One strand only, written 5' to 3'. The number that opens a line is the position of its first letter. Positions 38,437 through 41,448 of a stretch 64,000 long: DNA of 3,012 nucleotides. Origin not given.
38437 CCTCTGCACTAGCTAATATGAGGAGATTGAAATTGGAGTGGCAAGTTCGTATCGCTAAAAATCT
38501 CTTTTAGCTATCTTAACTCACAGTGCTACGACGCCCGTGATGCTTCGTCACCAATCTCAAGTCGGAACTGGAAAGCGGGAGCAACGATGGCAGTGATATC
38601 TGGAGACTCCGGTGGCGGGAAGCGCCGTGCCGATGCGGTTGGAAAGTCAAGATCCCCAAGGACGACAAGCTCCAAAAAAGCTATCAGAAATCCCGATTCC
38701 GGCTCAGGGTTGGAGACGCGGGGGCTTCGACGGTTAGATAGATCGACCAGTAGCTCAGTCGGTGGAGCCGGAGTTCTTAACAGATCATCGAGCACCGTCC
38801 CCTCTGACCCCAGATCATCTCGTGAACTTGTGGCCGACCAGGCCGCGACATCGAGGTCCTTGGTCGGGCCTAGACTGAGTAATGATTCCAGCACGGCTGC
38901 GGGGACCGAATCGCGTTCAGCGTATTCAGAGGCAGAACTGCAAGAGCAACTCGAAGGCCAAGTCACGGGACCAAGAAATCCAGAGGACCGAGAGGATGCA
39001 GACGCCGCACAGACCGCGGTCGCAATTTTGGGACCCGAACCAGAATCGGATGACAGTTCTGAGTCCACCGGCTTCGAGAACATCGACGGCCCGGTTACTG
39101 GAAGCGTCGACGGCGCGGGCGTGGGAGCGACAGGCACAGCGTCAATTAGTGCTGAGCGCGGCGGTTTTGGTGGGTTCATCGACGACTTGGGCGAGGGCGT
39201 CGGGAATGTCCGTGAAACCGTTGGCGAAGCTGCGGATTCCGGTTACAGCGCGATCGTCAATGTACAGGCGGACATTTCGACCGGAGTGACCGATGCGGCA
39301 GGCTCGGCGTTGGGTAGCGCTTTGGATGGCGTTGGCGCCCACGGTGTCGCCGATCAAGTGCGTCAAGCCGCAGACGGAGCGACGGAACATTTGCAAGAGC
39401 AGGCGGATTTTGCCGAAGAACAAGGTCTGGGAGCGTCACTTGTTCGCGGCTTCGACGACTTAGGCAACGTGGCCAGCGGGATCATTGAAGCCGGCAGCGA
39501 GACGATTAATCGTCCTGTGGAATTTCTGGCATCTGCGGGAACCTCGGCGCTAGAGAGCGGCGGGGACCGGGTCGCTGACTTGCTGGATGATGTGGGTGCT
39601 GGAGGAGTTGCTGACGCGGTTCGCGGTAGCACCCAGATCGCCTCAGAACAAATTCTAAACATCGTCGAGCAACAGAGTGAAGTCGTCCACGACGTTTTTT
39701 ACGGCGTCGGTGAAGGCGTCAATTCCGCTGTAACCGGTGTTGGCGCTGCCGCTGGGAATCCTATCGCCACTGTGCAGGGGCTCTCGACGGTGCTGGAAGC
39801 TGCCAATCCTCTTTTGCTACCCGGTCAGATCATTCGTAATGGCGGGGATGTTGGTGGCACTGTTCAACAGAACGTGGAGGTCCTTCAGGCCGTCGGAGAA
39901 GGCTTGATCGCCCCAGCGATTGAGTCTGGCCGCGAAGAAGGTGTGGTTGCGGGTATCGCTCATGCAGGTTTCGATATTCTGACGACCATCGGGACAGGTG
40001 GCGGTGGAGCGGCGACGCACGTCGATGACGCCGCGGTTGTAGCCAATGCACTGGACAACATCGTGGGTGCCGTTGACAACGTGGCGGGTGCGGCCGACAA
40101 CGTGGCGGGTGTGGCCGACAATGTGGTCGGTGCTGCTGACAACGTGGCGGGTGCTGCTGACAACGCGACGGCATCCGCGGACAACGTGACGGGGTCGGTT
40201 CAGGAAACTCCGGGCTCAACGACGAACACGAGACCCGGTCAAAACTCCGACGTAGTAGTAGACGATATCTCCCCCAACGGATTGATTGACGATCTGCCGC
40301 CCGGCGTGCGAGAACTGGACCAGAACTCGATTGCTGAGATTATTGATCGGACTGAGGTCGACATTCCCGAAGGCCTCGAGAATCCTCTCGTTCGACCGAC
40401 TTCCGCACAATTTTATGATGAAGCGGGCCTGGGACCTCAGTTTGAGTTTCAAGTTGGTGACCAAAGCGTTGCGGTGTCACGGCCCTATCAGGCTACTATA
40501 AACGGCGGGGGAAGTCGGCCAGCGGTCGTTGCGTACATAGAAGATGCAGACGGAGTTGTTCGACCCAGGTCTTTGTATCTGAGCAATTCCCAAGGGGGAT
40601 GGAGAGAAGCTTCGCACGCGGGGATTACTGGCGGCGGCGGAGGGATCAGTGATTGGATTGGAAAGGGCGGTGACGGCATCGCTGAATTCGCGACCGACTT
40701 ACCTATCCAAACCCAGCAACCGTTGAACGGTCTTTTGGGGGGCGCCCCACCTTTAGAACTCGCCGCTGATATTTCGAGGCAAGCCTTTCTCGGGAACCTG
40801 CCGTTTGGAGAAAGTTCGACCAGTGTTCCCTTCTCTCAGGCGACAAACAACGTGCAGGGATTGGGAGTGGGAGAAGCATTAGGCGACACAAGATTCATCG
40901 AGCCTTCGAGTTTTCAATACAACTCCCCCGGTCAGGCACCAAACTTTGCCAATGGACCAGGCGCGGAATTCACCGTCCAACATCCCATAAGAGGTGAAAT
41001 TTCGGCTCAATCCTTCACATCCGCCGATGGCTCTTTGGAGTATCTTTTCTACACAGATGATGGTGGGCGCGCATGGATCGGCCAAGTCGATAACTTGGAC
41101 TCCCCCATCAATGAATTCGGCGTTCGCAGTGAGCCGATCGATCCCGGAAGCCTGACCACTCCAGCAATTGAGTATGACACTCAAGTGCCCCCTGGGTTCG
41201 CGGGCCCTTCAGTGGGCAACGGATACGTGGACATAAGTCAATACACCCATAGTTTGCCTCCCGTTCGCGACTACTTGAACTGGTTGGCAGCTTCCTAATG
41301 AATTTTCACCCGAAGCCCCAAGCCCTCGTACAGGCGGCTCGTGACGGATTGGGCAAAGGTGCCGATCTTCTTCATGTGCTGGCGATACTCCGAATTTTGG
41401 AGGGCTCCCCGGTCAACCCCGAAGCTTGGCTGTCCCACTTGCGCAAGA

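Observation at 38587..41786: Unassignable two-gene module: 903-aa modular acidic protein plus tightly coupled 162-aa ORF (candidate effector/partner or surface-protein/chaperone pair)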

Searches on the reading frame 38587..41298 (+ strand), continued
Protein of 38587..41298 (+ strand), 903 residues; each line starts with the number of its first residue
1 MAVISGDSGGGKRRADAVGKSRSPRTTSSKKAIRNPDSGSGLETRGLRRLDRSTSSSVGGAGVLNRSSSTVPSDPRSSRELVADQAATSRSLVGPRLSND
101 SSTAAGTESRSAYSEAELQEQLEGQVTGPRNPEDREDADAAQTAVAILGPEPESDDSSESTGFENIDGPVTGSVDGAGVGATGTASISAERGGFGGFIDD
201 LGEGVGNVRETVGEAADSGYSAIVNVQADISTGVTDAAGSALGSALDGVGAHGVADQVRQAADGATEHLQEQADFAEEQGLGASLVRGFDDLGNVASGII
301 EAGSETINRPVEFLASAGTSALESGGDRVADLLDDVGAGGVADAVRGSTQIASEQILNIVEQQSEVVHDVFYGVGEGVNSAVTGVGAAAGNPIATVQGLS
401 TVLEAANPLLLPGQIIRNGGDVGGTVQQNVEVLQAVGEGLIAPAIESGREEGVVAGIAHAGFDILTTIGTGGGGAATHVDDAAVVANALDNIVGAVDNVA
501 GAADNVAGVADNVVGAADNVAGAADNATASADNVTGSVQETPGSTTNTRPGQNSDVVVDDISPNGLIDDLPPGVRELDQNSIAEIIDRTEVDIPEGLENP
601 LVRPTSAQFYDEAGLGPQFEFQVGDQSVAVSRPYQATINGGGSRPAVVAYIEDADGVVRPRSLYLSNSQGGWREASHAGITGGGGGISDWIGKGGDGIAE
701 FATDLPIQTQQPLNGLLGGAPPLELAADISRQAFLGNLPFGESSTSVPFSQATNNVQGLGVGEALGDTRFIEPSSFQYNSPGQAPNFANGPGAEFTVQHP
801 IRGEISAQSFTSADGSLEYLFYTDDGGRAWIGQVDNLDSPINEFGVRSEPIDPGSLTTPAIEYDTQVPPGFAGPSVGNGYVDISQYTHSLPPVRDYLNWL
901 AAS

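Call 99: find_encoding_contigs(protein=P0011, flank=4000, max_places=2)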
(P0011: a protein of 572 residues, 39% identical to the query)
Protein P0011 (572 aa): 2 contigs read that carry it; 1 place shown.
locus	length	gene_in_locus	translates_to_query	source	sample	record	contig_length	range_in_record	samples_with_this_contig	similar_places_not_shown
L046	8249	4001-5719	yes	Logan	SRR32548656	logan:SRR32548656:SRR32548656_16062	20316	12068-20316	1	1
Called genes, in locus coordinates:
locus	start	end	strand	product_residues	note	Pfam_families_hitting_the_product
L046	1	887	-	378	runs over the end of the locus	PF00083:Sugar_tr (weak), PF07690:MFS_1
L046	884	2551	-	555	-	-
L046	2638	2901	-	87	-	-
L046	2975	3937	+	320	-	PF03816:LytR_cpsA_psr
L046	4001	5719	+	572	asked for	PF00498:FHA, PF16697:Yop-YscD_cpl, PF00498:FHA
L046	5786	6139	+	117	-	-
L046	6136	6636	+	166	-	-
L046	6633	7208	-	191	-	-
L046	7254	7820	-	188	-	PF03352:Adenine_glyco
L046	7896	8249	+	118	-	?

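Call 102: search_protein_families(library=phrogs, proteins=[window:38587-41295:+, L040:3187-3876:+, L039:9290-9979:+, P0017, P0030, P0010], max_evalue=0.01)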
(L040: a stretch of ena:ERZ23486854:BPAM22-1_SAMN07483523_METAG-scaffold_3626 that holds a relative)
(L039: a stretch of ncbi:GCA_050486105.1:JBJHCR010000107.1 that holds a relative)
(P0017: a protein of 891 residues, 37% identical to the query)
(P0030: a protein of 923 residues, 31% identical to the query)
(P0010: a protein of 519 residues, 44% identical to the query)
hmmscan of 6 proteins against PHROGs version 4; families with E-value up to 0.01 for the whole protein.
window:38587-41295:+ (903 aa): 0 families

L040:3187-3876:+ (230 aa): 0 families

L039:9290-9979:+ (230 aa): 0 families

P0017 (891 aa): 0 families

P0030 (923 aa): 0 families

P0010 (519 aa): 0 families

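Call 117: find_encoding_contigs(protein=P0019, flank=4000, max_places=2)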
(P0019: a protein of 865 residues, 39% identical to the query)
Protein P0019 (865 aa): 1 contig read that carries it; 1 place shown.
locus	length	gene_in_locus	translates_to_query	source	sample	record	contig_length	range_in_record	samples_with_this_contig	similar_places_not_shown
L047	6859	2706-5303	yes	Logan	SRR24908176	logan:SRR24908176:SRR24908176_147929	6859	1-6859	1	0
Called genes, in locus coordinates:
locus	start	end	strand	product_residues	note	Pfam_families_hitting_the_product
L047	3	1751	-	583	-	?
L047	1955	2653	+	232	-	-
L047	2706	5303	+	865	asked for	PF05394:AvrB_AvrC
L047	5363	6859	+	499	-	?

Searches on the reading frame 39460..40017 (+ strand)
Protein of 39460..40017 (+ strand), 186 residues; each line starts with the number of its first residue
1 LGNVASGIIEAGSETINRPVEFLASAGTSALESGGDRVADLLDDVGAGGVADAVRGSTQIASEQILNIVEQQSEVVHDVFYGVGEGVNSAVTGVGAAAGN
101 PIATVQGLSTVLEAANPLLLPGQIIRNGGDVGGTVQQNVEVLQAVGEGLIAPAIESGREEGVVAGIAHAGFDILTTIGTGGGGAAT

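Call 68: search_solved_structures(query=A6, max_evalue=10)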
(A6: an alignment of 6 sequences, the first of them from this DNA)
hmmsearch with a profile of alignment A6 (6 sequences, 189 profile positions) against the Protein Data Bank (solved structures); distinct sequences matched with E-value up to 10: 9.
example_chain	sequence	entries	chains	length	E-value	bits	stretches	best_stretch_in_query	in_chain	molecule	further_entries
6o8w_e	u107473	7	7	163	0.16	14.9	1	32-131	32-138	30S ribosomal protein S5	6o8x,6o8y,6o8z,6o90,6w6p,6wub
7nhk_f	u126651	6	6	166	0.16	14.9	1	32-132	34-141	30S ribosomal protein S5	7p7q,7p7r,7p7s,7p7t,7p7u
5njt_E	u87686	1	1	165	0.32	13.9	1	34-119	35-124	30S ribosomal protein S5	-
6htq_e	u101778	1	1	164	0.32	13.9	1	34-119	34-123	30S ribosomal protein S5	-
3j9w_AE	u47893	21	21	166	0.33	13.9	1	35-119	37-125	30S ribosomal protein uS5 | 30S ribosomal protein S5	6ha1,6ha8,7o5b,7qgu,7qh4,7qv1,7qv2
3rj4_A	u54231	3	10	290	0.36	13.7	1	73-110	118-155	7-cyano-7-deazaguanine Reductase QueF | NADPH-dependent 7-cyano-7-deazaguanine reductase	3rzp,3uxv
4ghm_A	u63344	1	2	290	0.36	13.7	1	73-110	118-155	NADPH-dependent 7-cyano-7-deazaguanine reductase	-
3bp1_A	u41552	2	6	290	0.36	13.7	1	73-110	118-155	NADPH-dependent 7-cyano-7-deazaguanine reductase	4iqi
3s19_A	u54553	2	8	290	0.36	13.7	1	73-110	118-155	NADPH-dependent 7-cyano-7-deazaguanine reductase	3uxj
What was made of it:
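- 39442..40041 (+): Conserved Gly/Ala-rich carrier core, aa 286-485 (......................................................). The PDB profile search gave noise only (call 68).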

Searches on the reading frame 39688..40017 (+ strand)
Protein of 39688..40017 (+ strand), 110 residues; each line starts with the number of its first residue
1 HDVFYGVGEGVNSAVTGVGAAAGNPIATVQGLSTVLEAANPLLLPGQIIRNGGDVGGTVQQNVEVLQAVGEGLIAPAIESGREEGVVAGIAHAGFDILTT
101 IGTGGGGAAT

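Call 70: find_related_loci(query=A7, collection=metagenome_contigs, flank=5000)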
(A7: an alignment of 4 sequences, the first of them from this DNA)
Query A7 (110 aa) in metagenome_contigs; peptide patterns used: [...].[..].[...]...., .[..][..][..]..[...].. (x = any residue, [..] = any of these).
349 stretches matched a pattern; 1 encode a relative of the query (tblastn E <= 1e-3); 1 distinct loci.
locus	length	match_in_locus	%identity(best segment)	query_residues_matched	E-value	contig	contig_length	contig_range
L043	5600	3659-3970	49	2-105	3e-29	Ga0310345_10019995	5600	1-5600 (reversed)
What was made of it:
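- Tried and rejected: The metagenome scan with A7 returned one locus (call 70).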
